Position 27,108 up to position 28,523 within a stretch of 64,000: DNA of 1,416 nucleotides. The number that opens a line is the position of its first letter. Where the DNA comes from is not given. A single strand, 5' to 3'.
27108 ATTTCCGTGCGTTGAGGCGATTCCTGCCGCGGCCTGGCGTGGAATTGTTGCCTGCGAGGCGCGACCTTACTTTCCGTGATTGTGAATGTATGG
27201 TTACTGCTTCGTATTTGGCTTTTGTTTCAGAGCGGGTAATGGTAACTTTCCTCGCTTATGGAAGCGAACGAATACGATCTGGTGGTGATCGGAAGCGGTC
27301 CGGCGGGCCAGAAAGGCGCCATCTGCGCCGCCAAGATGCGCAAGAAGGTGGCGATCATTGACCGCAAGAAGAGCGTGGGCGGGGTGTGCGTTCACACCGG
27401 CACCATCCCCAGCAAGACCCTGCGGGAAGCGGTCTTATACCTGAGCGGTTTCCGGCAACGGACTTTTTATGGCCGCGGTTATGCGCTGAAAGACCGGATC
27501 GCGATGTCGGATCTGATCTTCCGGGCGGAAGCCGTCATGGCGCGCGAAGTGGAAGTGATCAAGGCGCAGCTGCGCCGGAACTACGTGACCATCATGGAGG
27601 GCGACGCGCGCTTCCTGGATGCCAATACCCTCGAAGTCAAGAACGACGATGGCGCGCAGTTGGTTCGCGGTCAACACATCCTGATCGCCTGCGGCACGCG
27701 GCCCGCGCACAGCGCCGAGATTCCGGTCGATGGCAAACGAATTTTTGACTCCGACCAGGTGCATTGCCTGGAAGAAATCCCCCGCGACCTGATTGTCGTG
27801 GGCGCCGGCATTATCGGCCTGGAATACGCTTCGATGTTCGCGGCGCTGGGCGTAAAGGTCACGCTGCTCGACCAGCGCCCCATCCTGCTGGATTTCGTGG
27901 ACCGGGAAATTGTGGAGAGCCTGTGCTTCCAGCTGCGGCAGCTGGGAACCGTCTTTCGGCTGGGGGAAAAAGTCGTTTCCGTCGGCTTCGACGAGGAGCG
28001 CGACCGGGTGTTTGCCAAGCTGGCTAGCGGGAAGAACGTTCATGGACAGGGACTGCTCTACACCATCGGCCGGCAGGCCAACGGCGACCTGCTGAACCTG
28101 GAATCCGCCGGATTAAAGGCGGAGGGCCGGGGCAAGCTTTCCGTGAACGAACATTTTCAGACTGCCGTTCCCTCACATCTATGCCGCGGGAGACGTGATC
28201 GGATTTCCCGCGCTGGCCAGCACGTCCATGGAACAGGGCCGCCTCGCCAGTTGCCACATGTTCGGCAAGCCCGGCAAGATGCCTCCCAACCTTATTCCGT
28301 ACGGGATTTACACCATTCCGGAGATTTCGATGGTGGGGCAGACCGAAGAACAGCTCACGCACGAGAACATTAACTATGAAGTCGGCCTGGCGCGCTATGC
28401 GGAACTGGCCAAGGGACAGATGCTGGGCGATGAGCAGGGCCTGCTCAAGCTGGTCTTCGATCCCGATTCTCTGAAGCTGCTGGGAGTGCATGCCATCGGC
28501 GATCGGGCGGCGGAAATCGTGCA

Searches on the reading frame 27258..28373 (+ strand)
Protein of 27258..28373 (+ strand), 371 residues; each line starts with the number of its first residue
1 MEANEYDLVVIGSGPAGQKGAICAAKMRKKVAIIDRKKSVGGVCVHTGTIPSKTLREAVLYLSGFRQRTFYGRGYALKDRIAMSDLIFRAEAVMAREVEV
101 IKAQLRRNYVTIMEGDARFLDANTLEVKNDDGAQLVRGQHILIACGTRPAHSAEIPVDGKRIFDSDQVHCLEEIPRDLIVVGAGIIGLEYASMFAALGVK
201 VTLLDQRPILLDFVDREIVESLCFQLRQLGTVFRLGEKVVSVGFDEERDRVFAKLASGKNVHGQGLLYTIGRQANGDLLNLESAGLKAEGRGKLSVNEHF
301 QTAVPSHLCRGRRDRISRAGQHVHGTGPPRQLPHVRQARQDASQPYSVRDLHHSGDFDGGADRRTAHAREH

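Call 11: search_protein_families(library=pfam, proteins=[window:27258-28373:+])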
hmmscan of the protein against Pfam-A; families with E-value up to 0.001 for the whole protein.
window:27258-28373:+ (371 aa): 15 families
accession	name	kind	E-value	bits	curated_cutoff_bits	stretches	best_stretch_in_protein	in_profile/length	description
PF07992.20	Pyr_redox_2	-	7e-43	147.6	26.1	1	6-305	1-268/291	Pyridine nucleotide-disulphide oxidoreductase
PF00070.33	Pyr_redox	-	1.4e-17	64.4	22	1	178-245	2-69/82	Pyridine nucleotide-disulphide oxidoreductase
PF12831.13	FAD_oxidored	-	3.3e-10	40.3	27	1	7-56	1-50/416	FAD dependent oxidoreductase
PF01262.27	AlaDh_PNT_C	-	3e-08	33.8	23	0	177-216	30-69/214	Alanine dehydrogenase/PNT, C-terminal domain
PF13450.12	NAD_binding_8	-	3.4e-08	34.1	21.9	0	10-44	1-35/68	NAD(P)-binding Rossmann-like domain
PF03486.20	HI0933_like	-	5.4e-08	33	50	1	7-47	2-42/244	HI0933-like protein Rossmann domain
PF01946.23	Thi4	-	6e-08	32.6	26.2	1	4-53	16-66/235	Thi4 family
PF01134.28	GIDA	-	2.8e-07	30.4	22.1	0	7-45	1-41/391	Glucose inhibited division protein A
PF02737.24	3HCDH_N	-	6.4e-06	26.6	22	0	179-220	3-44/180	3-hydroxyacyl-CoA dehydrogenase, NAD binding domain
PF00890.30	FAD_binding_2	-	7.9e-06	25.7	20.4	1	7-42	1-36/414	FAD binding domain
PF01266.30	DAO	-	2.6e-05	24.4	27.9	0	177-208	1-32/353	FAD dependent oxidoreductase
PF13478.12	XdhC_C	-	0.00013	22.9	29.7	0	178-210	1-33/125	XdhC Rossmann domain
PF13738.12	Pyr_redox_3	-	0.00016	21.5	30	0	9-39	1-32/305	Pyridine nucleotide-disulphide oxidoreductase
PF03721.20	UDPG_MGDP_dh_N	-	0.0002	21.4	27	0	179-206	4-31/187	UDP-glucose/GDP-mannose dehydrogenase family, NAD binding domain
PF02826.25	2-Hacid_dh_C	-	0.00024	21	25.1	0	176-208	37-69/178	D-isomer specific 2-hydroxyacid dehydrogenase, NAD binding domain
